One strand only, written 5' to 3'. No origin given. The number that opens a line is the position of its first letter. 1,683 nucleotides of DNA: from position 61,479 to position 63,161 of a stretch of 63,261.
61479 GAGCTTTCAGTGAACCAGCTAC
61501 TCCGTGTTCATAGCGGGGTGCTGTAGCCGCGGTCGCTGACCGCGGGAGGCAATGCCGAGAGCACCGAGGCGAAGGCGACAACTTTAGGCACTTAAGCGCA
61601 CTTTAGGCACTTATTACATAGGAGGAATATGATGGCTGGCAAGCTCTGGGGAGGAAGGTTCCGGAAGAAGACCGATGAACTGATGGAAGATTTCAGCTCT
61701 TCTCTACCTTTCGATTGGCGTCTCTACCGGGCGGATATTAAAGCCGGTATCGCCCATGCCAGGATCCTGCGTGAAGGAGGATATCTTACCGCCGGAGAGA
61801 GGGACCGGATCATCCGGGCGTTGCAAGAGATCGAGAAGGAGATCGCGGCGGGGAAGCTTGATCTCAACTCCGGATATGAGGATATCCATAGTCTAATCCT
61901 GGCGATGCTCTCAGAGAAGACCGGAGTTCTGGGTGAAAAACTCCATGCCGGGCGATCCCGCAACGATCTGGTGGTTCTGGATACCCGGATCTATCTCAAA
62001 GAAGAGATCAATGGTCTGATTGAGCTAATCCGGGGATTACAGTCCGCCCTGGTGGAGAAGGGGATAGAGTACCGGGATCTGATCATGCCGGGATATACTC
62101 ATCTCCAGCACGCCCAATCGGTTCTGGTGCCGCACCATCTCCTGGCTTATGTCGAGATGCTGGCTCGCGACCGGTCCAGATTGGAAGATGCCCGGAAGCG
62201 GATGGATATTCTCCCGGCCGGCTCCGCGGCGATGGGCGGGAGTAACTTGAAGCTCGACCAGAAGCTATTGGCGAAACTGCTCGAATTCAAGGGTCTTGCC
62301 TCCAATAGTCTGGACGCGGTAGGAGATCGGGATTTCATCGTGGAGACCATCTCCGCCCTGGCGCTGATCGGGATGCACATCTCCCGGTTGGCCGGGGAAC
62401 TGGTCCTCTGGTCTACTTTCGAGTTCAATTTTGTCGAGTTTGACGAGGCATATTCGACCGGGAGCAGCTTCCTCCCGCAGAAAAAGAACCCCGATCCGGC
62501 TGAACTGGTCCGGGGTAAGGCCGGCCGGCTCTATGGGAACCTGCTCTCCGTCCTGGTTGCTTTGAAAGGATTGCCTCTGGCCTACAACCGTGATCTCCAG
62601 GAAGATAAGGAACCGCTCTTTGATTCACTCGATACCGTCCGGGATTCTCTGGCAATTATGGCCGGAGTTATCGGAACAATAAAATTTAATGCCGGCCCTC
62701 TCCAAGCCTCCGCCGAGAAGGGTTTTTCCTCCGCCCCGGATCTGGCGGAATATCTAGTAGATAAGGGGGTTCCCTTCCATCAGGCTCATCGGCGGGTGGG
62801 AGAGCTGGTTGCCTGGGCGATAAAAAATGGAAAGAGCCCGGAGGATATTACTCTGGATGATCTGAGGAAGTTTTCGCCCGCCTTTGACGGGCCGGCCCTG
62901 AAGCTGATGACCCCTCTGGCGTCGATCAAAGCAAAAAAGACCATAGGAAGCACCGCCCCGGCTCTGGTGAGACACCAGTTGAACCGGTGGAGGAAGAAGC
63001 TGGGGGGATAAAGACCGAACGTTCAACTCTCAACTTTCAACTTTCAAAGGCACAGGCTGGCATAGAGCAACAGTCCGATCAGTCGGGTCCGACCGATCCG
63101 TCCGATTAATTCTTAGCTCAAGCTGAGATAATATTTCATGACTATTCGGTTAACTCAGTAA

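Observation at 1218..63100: Modular 'word-palindromes' fill almost every intergenic gap (families A-L plus shared modules)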

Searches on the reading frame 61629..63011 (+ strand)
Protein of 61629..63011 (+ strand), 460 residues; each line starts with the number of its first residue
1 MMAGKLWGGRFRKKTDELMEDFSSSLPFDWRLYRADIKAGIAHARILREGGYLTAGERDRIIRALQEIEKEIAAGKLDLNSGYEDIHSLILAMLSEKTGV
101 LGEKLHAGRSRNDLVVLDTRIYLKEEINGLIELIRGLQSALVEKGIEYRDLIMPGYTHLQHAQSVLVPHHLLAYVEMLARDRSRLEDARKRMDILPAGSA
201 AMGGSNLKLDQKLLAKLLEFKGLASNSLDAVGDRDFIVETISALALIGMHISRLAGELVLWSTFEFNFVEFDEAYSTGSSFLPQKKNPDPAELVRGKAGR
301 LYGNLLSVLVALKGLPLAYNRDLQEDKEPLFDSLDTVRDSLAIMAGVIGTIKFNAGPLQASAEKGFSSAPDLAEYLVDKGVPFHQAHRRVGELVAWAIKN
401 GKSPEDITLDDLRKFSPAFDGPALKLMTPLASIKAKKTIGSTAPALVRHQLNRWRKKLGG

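Call 50: search_protein_families(library=pfam, max_evalue=0.00001, proteins=[window:61629-63011:+])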
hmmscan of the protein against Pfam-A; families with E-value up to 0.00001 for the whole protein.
window:61629-63011:+ (460 aa): 2 families
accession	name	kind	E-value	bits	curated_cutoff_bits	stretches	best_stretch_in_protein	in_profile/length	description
PF00206.25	Lyase_1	-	1.1e-66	225.8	27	1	9-303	1-312/312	Lyase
PF14698.11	ASL_C2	-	2.5e-19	69.9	27.3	1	366-433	1-68/69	Argininosuccinate lyase C-terminal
